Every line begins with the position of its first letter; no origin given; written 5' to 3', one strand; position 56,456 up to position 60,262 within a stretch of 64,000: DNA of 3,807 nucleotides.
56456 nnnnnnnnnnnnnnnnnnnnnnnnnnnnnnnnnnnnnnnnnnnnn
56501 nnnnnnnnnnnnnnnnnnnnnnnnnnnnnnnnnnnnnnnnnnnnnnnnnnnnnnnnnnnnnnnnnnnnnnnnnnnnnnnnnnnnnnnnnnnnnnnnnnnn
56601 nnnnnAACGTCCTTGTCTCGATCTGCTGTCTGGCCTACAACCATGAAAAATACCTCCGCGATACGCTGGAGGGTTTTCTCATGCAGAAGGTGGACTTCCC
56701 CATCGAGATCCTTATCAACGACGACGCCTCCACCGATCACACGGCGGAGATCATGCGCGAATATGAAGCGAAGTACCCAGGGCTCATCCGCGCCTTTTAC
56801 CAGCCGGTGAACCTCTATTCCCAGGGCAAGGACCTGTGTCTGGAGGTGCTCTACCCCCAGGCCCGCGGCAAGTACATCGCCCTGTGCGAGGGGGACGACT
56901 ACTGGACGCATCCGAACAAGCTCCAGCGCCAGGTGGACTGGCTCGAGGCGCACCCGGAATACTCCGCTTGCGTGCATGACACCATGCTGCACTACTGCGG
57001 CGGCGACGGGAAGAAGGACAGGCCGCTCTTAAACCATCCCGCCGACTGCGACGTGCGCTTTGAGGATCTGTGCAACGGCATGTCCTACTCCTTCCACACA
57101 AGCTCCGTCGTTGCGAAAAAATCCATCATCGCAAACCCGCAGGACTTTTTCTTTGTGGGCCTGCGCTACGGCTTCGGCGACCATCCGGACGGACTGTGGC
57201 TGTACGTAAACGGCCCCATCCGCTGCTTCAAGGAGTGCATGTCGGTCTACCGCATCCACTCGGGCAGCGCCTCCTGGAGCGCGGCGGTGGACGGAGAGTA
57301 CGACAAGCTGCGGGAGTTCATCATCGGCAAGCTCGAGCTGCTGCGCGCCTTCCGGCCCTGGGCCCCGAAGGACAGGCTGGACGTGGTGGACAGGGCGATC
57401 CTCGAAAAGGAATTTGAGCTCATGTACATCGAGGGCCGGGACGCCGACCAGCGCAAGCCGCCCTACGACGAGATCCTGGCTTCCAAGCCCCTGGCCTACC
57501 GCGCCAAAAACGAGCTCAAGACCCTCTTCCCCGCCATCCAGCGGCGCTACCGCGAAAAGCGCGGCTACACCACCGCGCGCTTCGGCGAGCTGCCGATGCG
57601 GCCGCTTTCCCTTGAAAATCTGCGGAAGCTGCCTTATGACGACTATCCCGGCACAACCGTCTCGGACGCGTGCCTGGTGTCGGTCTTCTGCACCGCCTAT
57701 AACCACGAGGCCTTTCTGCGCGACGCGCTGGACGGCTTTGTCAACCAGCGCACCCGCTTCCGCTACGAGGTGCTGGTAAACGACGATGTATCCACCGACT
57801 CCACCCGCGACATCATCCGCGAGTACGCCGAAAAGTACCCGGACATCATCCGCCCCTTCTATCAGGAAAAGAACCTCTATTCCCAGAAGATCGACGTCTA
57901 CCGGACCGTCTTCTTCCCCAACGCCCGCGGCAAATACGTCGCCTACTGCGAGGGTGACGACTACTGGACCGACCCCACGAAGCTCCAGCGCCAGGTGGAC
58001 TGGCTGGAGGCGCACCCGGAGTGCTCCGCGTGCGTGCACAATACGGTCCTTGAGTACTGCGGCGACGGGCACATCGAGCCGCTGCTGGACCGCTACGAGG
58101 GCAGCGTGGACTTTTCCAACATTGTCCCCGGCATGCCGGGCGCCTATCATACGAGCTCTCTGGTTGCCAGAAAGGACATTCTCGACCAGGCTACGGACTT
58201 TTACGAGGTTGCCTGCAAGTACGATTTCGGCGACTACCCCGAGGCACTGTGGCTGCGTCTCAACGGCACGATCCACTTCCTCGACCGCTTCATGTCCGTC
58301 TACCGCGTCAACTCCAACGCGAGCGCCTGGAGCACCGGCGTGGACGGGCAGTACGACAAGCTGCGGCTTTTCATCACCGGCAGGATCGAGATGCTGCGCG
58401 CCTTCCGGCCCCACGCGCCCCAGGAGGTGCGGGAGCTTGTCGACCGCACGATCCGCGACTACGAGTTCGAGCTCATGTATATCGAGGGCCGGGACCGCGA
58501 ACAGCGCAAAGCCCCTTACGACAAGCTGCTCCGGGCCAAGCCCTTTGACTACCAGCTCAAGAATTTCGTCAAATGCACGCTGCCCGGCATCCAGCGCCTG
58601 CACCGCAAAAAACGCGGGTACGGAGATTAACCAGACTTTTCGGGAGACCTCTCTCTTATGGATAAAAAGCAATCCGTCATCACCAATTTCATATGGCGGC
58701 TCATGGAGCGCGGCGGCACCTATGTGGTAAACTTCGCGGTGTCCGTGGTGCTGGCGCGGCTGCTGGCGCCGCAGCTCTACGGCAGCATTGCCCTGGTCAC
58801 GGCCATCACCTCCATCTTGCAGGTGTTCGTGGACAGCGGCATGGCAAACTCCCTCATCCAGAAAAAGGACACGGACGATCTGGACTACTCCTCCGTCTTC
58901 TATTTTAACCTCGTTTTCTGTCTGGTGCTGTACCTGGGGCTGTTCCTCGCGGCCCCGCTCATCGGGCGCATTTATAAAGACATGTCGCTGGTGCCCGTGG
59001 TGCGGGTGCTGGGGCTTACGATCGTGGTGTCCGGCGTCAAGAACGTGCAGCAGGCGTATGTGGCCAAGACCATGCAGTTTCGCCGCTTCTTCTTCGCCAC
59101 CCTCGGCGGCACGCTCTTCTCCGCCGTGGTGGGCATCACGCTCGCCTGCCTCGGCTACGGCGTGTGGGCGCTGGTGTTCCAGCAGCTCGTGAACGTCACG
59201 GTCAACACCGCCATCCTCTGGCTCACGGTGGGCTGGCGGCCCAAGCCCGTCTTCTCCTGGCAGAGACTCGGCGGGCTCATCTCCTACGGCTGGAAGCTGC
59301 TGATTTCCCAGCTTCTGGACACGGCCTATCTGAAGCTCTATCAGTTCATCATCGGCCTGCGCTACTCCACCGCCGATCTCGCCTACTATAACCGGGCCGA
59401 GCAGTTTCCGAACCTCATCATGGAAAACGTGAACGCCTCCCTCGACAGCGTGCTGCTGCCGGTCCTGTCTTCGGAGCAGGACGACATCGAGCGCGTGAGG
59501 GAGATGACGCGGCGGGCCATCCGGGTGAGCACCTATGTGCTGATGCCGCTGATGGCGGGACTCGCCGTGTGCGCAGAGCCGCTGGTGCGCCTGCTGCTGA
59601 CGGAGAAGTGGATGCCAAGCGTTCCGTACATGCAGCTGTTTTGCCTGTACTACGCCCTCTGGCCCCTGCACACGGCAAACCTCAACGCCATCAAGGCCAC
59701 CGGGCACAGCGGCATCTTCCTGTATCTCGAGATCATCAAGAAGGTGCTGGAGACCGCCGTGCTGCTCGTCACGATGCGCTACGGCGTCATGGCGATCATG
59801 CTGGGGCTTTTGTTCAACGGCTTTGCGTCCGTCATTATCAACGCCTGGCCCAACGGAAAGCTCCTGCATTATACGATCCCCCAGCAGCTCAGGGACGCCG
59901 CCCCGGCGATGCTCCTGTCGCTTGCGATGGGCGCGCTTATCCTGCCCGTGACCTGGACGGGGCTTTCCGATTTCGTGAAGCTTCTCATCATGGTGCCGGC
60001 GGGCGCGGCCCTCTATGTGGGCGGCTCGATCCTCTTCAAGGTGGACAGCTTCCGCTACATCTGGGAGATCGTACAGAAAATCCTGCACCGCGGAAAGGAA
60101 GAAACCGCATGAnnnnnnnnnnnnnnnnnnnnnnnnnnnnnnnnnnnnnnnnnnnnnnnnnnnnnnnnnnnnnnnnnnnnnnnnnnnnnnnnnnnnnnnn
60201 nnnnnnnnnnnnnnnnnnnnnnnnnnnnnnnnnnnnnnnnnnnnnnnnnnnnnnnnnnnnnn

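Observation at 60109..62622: Two ATP-grasp ligases coupled to a Wzx flippase: predicted amino-acid or amine decoration of a glycan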

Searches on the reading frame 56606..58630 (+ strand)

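Call 7: search_protein_families(library=pfam, proteins=[window:56606-58630:+], max_evalue=0.01)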
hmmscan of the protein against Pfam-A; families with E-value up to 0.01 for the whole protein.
window:56606-58630:+ (674 aa): 3 families
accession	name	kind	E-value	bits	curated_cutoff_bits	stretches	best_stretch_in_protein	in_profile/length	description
PF00535.33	Glycos_transf_2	-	1.4e-34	119.9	23.3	2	359-477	1-113/168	Glycosyl transferase family 2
PF13641.12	Glyco_tranf_2_3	-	7.6e-15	56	27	2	5-118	6-115/230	Glycosyltransferase like family 2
PF10111.15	Glyco_tranf_2_2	-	1.1e-07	32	27.3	1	6-109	4-102/276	Glycosyltransferase like family 2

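Call 8: search_protein_families(library=ncbifam, proteins=[window:56606-58630:+], max_evalue=0.01)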
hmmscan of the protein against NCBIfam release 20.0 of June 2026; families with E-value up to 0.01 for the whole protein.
window:56606-58630:+ (674 aa): 17 families
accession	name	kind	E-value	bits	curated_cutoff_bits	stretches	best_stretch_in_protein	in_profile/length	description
NF047683.1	TeichurnBiosyTuaG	equivalog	9.1e-31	107.4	400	2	356-470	6-114/252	teichuronic acid biosynthesis protein TuaG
NF053739.1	GlytfEpsEBac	equivalog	9e-30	103.5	450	2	4-130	3-123/265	glycosyltransferase EpsE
NF007482.0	PRK10073.1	equivalog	1.1e-22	80.5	423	2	354-454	4-98/334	glycosyltransferase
TIGR04440.1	glyco_TIGR04440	domain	1.4e-16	60.9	70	2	11-123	9-116/215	TIGR00180 family glycosyltransferase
NF038302.1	EPS_HpsE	equivalog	2.4e-15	56.3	300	2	359-477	4-121/307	hormogonium polysaccharide biosynthesis glycosyltransferase HpsE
NF050050.1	ProtGlycPglI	equivalog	6.8e-13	48.6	500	2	357-453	3-95/306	GalNAc(5)-diNAcBac-PP-undecaprenol beta-1,3-glucosyltransferase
TIGR03937.1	PgaC_IcaA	equivalog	1.4e-12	47.3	422.3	2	3-121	46-158/407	poly-beta-1,6-N-acetyl-D-glucosamine synthase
NF041875.1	EPS_EpsD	equivalog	1.7e-09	37.5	370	2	358-470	1-107/325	exopolysaccharide biosynthesis glycosyltransferase EpsD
TIGR03469.1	HpnB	hypoth_equivalog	6.8e-07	28.6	379.25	0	10-56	52-98/386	hopene-associated glycosyltransferase HpnB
NF045692.1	OglycostaseCruG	equivalog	2.1e-06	26.9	600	1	355-413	40-97/386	2'-O-glycosyltransferase CruG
TIGR04283.1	glyco_like_mftF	equivalog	1.2e-05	25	182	0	5-56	2-52/221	TIGR04283 family arsenosugar biosynthesis glycosyltransferase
NF007453.0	PRK10018.1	equivalog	5.9e-05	22.9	382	0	353-459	3-103/280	colanic acid biosynthesis glycosyltransferase WcaA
TIGR04017.1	WcaA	equivalog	6.4e-05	22.7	495.75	0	354-459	3-102/279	colanic acid biosynthesis glycosyltransferase WcaA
TIGR03111.1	glyc2_xrt_Gpos1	hypoth_equivalog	7.6e-05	21.7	363.95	0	5-121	52-164/439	TIGR03111 family XrtG-associated glycosyltransferase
TIGR04195.1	S_glycosyl_SunS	equivalog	0.00095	18.1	350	0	362-464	63-154/421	SunS family peptide S-glycosyltransferase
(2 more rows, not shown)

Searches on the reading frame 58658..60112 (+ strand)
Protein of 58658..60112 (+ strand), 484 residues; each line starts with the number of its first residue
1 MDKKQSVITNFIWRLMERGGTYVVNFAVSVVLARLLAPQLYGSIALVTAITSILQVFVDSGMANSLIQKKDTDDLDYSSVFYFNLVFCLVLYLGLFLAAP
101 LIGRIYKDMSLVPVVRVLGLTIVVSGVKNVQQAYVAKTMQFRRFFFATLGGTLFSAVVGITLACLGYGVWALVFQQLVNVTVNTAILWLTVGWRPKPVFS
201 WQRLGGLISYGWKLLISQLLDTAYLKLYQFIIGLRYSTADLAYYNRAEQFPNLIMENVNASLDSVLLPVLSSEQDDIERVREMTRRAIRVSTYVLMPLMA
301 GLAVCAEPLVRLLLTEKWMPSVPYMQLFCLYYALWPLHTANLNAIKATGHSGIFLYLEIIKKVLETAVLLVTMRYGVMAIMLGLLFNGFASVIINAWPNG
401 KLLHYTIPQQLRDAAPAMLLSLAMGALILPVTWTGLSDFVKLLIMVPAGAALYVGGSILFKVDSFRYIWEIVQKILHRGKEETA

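Call 7: search_protein_families(library=pfam, proteins=[window:58658-60112:+], max_evalue=0.01)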
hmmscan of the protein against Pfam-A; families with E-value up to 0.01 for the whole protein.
window:58658-60112:+ (484 aa): 2 families
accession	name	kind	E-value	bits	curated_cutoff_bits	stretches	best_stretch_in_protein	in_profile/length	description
PF13440.11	Polysacc_synt_3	-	5.6e-94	315.1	23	1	31-323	1-293/293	Polysaccharide biosynthesis protein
PF01943.22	Polysacc_synt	-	4.3e-30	105.5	28.2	1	9-272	3-272/274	Polysaccharide biosynthesis protein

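Call 8: search_protein_families(library=ncbifam, proteins=[window:58658-60112:+], max_evalue=0.01)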
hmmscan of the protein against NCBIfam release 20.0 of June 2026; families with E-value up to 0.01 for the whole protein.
window:58658-60112:+ (484 aa): 3 families
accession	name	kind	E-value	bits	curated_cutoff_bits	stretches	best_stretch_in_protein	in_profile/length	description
NF058658.1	Oglyco_Wzx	exception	5.2e-75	253.3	720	1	8-464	11-465/478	O-glycosylation flippase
NF007773.0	PRK10459.1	equivalog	1.3e-45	156.4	273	1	23-455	23-462/492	MOP flippase family protein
NF047674.1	TeichurnBiosyTuaB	equivalog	2.3e-37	129.1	580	1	23-453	24-462/469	teichuronic acid biosynthesis protein TuaB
